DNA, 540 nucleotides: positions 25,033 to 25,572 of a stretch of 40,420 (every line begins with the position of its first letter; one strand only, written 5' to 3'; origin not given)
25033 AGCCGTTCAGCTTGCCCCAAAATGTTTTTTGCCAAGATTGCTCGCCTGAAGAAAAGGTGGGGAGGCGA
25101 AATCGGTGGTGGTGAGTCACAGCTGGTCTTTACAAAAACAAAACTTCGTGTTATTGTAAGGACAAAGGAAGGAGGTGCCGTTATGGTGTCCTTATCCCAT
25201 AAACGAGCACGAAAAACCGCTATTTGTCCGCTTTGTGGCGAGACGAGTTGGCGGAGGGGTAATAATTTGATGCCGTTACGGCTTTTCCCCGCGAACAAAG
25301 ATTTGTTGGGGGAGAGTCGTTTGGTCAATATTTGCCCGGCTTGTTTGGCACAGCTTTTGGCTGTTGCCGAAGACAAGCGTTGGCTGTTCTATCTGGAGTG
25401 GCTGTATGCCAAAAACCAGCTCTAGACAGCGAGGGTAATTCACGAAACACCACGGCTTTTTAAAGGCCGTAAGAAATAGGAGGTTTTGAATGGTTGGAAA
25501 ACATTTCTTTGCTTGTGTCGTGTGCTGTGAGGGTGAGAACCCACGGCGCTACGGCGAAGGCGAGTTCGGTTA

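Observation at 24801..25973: Tandem array of four small CxxC zinc-ribbon ORFs in a G+C-rich island, an uncharacterised gene set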

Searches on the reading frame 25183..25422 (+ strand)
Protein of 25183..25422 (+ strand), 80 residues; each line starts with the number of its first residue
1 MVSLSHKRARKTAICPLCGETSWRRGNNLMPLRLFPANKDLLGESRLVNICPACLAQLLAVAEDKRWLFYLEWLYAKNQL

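Call 10: search_protein_families(library=pfam, proteins=[window:25183-25422:+], max_evalue=10)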
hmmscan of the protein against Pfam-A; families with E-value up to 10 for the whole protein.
window:25183-25422:+ (80 aa): 10 families
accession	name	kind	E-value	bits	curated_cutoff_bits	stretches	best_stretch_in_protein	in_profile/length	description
PF23475.1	zf-Tbcl_FmdE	-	0.0014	18.5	23.2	1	6-20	1-15/35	FmdE treble clef zinc finger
PF05605.18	zf-Di19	-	0.0026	18.4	27.5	1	4-21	23-40/54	Drought induced 19 protein (Di19), zinc-binding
PF09723.15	Zn_ribbon_8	-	0.027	14.9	34.4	1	8-25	23-39/41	Zinc ribbon domain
PF22795.1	DUF4796_N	-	0.027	14.7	27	2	46-58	17-29/29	DUF4796 N-terminal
PF23451.1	Zn_ribbon_PaaD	-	0.041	14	27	1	5-24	7-26/53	PaaD zinc beta ribbon domain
PF21349.2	RUBY_RBDX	-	0.074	13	26.5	1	13-20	17-24/30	Rubrerythrin, rubredoxin-like domain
PF07754.17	HVO_2753_ZBP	-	0.083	13.1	33.2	1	14-25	18-29/46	Small zinc finger protein HVO_2753-like, Zn-binding pocket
PF14369.11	Zn_ribbon_19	-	0.15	12.7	30.8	1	2-20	12-29/35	zinc-ribbon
PF13248.11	Zn_ribbon_3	-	0.24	11.4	27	0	13-22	3-11/26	zinc-ribbon domain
PF06527.16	TniQ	-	0.65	11.1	27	1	45-69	104-127/142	TniQ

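Call 11: search_protein_families(library=phrogs, proteins=[window:25183-25422:+], max_evalue=10)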
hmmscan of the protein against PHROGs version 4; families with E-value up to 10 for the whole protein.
window:25183-25422:+ (80 aa): 5 families
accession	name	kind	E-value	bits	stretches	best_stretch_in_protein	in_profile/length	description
phrog_24932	-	unknown function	0.0052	17.5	2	11-20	3-12/53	-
phrog_2945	-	unknown function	0.16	12.9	1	8-20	5-17/68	-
phrog_12435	-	other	0.23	12.5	0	49-65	28-44/65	protease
phrog_16186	-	unknown function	0.23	12.4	0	49-64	7-22/50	-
phrog_4293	-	unknown function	0.34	12.1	1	8-23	26-41/124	-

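Call 12: search_protein_families(library=ncbifam, proteins=[window:25183-25422:+], max_evalue=10)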
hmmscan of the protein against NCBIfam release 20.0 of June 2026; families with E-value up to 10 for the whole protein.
window:25183-25422:+ (80 aa): 3 families
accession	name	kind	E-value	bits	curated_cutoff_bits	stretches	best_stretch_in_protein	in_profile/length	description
NF002362.0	PRK01343.1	equivalog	0.068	12.9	79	1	6-24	12-30/66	DNA gyrase inhibitor YacG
TIGR02605.1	CxxC_CxxC_SSSS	subfamily_domain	0.1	12.7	31.3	1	10-25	24-39/52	FmdB family zinc ribbon protein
NF038384.1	zinc_YnfU_fam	subfamily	0.1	12.2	36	1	12-22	16-26/52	YnfU family zinc-binding protein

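Call 38: find_homologous_proteins(query=A3, max_evalue=1)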
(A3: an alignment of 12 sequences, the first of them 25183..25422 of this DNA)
Query A3 (12 sequences) (80 aa, profile of the alignment): 10 proteins with E <= 1 among 654 candidates.
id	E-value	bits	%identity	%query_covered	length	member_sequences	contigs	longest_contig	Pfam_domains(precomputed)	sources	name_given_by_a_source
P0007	2.6e-30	123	59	96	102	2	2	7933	-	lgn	-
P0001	2.7e-30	123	34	66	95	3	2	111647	-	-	-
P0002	3.0e-29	119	45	28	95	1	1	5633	-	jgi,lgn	jgi:hypothetical protein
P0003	1.8e-28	117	24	99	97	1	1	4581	-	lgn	-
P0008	1.1e-26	111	75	99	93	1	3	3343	-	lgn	-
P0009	1.2e-25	108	27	84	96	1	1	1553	-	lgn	-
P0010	1.4e-25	107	100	100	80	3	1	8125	-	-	-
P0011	2.6e-24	103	23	81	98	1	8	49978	-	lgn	-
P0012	7.2e-24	102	65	98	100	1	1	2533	-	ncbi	-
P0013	9.6e-17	79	22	40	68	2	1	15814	-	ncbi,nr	ncbi:MAG TPA: hypothetical protein PLB38_01945 [bacterium]|nr:hypothetical protein [bacterium]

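Call 40: find_encoding_contigs(protein=P0011, flank=6000, max_places=6)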
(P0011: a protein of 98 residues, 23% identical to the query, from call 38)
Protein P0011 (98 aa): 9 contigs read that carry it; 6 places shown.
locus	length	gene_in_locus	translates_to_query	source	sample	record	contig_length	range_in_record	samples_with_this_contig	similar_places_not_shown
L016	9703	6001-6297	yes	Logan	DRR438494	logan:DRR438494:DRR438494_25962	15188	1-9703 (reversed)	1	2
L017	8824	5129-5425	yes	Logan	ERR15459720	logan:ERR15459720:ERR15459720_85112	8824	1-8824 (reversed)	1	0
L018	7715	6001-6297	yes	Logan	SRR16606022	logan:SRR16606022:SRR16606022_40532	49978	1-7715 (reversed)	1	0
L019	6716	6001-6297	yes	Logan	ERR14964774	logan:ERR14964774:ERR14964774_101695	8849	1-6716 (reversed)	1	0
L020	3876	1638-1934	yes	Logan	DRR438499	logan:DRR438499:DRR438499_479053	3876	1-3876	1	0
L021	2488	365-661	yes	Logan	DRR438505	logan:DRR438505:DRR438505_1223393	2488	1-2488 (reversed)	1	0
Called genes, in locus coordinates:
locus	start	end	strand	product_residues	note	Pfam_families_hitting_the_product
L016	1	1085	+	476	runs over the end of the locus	PF01406:tRNA-synt_1e, PF01921:tRNA-synt_1f (faint), PF09334:tRNA-synt_1g (faint)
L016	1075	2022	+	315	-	PF01207:Dus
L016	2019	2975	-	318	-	PF01544:CorA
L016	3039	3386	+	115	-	PF01050:MannoseP_isomer, PF00190:Cupin_1 (weak), PF07883:Cupin_2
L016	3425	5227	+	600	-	PF13304:AAA_21 (faint), PF00005:ABC_tran, PF02463:SMC_N (faint)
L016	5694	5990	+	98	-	-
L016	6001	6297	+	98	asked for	-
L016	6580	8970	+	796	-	PF00133:tRNA-synt_1, PF01406:tRNA-synt_1e (faint), PF09334:tRNA-synt_1g, PF13603:tRNA-synt_1_2, PF00133:tRNA-synt_1, PF08264:Anticodon_1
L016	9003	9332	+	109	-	-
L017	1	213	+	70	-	?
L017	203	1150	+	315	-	PF01207:Dus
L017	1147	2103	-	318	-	PF01544:CorA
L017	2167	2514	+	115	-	PF01050:MannoseP_isomer, PF00190:Cupin_1 (weak), PF07883:Cupin_2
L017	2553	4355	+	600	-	PF13304:AAA_21 (faint), PF00005:ABC_tran, PF02463:SMC_N (faint)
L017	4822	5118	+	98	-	-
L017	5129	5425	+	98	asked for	-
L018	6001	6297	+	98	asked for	-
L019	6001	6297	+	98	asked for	-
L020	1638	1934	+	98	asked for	-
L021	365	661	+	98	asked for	-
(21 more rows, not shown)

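Call 47: search_solved_structures(query=A3, max_evalue=10, show_alignments=3)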
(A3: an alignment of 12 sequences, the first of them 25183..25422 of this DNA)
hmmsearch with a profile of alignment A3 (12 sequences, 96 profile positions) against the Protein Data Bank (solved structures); distinct sequences matched with E-value up to 10: 23.
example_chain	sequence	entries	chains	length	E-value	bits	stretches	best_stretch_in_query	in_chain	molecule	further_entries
2k5c_A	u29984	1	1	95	0.0032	21.2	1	6-31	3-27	uncharacterized protein PF0385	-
5k2m_E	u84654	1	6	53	0.39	14.5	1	8-42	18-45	Probable lysine biosynthesis protein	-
4x9j_A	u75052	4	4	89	0.44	14.4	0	5-27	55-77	Early growth response protein 1 | Zn Finger protein | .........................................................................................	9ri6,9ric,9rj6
1jk1_A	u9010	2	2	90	0.45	14.3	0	5-27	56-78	ZIF268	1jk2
1a1l_A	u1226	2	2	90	0.45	14.3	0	5-27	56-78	PROTEIN (ZIF268 ZINC FINGER PEPTIDE)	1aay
1a1h_A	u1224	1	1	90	0.46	14.3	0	5-27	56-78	QGSR ZINC FINGER PEPTIDE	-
1a1i_A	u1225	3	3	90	0.47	14.3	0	5-27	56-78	RADR ZIF268 ZINC FINGER PEPTIDE | PROTEIN (RADR ZIF268 ZINC FINGER PEPTIDE) | RADR ZIF268 VARIANT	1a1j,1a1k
1a1f_A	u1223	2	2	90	0.48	14.3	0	5-27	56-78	THREE-FINGER ZIF268 PEPTIDE | DSNR ZINC FINGER PEPTIDE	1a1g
8dey_C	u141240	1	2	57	0.49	14.2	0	10-34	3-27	Zinc finger protein Helios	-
1p47_A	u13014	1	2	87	0.49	14.2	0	5-27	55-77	Early growth response protein 1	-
2ma7_A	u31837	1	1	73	0.73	13.7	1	1-34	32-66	Zinc finger protein Eos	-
1zaa_C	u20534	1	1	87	0.76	13.6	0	5-27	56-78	PROTEIN (ZIF268)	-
4r2a_A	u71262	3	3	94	0.93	13.3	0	5-27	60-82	Early growth response protein 1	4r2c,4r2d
3qqc_A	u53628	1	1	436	1.2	13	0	5-22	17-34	DNA-directed RNA polymerase subunit b, DNA-directed RNA polymerase subunit a', DNA-directe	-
9ouk_C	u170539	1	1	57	1.3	12.9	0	10-34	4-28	DNA-binding protein Ikaros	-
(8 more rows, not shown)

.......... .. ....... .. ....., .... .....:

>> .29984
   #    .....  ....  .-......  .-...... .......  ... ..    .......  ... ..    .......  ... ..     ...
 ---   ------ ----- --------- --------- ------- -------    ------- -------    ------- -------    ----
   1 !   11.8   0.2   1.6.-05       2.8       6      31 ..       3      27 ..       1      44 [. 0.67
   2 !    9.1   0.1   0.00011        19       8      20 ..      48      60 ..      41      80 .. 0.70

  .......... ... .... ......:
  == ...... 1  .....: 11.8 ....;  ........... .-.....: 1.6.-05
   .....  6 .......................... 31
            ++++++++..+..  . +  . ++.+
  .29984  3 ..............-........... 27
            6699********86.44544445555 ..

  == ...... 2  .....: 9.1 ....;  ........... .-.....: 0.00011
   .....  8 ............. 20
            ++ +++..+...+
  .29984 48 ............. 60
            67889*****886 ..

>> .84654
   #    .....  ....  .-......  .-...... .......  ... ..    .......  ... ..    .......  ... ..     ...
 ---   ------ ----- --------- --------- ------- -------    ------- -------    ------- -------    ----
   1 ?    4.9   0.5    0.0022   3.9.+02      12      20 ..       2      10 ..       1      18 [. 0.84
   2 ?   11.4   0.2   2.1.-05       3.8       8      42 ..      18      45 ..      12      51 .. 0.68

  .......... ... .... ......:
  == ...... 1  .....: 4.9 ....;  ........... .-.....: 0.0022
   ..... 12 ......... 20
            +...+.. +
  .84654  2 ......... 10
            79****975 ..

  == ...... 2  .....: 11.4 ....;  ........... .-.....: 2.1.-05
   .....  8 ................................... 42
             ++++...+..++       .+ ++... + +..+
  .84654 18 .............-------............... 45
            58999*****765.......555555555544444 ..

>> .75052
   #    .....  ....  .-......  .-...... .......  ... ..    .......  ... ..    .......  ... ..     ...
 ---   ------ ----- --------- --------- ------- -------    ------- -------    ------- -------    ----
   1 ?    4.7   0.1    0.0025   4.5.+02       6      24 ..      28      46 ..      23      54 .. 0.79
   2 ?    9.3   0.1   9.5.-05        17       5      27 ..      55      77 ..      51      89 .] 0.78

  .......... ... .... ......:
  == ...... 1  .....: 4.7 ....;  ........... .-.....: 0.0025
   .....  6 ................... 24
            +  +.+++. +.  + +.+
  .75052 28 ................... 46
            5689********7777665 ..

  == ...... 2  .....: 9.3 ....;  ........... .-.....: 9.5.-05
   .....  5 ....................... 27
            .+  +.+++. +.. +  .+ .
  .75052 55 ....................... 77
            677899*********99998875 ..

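Call 66: search_protein_families(library=padloc, proteins=[window:25183-25422:+], max_evalue=1)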
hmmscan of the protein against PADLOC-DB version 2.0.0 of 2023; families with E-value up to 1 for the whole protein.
window:25183-25422:+ (80 aa): 0 families

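Call 67: search_protein_families(library=pfam, alignment_id=A3, max_evalue=0.1)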
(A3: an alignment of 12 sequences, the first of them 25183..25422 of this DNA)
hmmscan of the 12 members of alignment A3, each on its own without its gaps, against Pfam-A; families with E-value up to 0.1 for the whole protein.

A. member 1, window:25183-25422:+ (80 aa): 7 families
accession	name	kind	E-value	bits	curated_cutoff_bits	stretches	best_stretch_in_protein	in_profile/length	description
PF23475.1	zf-Tbcl_FmdE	-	0.0014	18.5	23.2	1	6-20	1-15/35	FmdE treble clef zinc finger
PF05605.18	zf-Di19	-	0.0026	18.4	27.5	1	4-21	23-40/54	Drought induced 19 protein (Di19), zinc-binding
PF09723.15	Zn_ribbon_8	-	0.027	14.9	34.4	0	8-25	23-39/41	Zinc ribbon domain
PF22795.1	DUF4796_N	-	0.027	14.7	27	0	46-58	17-29/29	DUF4796 N-terminal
PF23451.1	Zn_ribbon_PaaD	-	0.041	14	27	0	5-24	7-26/53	PaaD zinc beta ribbon domain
PF21349.2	RUBY_RBDX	-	0.074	13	26.5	0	13-20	17-24/30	Rubrerythrin, rubredoxin-like domain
PF07754.17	HVO_2753_ZBP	-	0.083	13.1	33.2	0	14-25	18-29/46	Small zinc finger protein HVO_2753-like, Zn-binding pocket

B. families by the number of members that match (of 12 scanned): 16 families
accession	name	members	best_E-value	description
PF21349.2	RUBY_RBDX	4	0.054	Rubrerythrin, rubredoxin-like domain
PF05605.18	zf-Di19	3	7.2e-05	Drought induced 19 protein (Di19), zinc-binding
PF23475.1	zf-Tbcl_FmdE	3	0.0014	FmdE treble clef zinc finger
PF07754.17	HVO_2753_ZBP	3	0.043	Small zinc finger protein HVO_2753-like, Zn-binding pocket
PF14616.11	Rua1_C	2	0.0072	Transcription regulator Rua1, C-terminal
PF23451.1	Zn_ribbon_PaaD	2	0.032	PaaD zinc beta ribbon domain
PF25164.1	CoiA_N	2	0.033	Competence protein CoiA, N-terminal domain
PF11781.13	Zn_ribbon_RRN7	1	0.0091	Zinc-finger of RNA-polymerase I-specific TFIIB, Rrn7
PF23545.1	Zn_ribbon_HMPTM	1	0.016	HMPTM N-terminal zinc ribbon domain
PF22795.1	DUF4796_N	1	0.027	DUF4796 N-terminal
PF09723.15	Zn_ribbon_8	1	0.027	Zinc ribbon domain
PF04828.22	GFA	1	0.033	Glutathione-dependent formaldehyde-activating enzyme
PF08792.16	A2L_zn_ribbon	1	0.04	A2L zinc ribbon domain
PF13240.11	Zn_Ribbon_1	1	0.05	zinc-ribbon domain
PF15731.11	MqsA_antitoxin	1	0.067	Antitoxin component of bacterial toxin-antitoxin system, MqsA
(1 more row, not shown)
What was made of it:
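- On HVO_2753-like small zinc-finger proteins (PF07754): It scores 13.1 bits against 33.2, and 3 of 12 members give weak hits (calls 10, 67).
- One Z2 homolog gives a weak MqsA-antitoxin hit, E=0.067 (call 67).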

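Call 89: find_encoding_contigs(protein=P0012, flank=5000, max_places=3)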
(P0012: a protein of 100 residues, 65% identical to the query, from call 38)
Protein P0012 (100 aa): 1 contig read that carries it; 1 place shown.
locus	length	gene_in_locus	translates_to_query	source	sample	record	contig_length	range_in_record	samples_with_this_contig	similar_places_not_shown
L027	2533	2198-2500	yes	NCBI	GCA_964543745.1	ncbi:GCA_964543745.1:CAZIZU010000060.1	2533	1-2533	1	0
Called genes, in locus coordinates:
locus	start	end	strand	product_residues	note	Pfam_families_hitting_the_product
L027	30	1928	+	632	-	PF13304:AAA_21 (faint), PF00005:ABC_tran, PF02463:SMC_N (faint)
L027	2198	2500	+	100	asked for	-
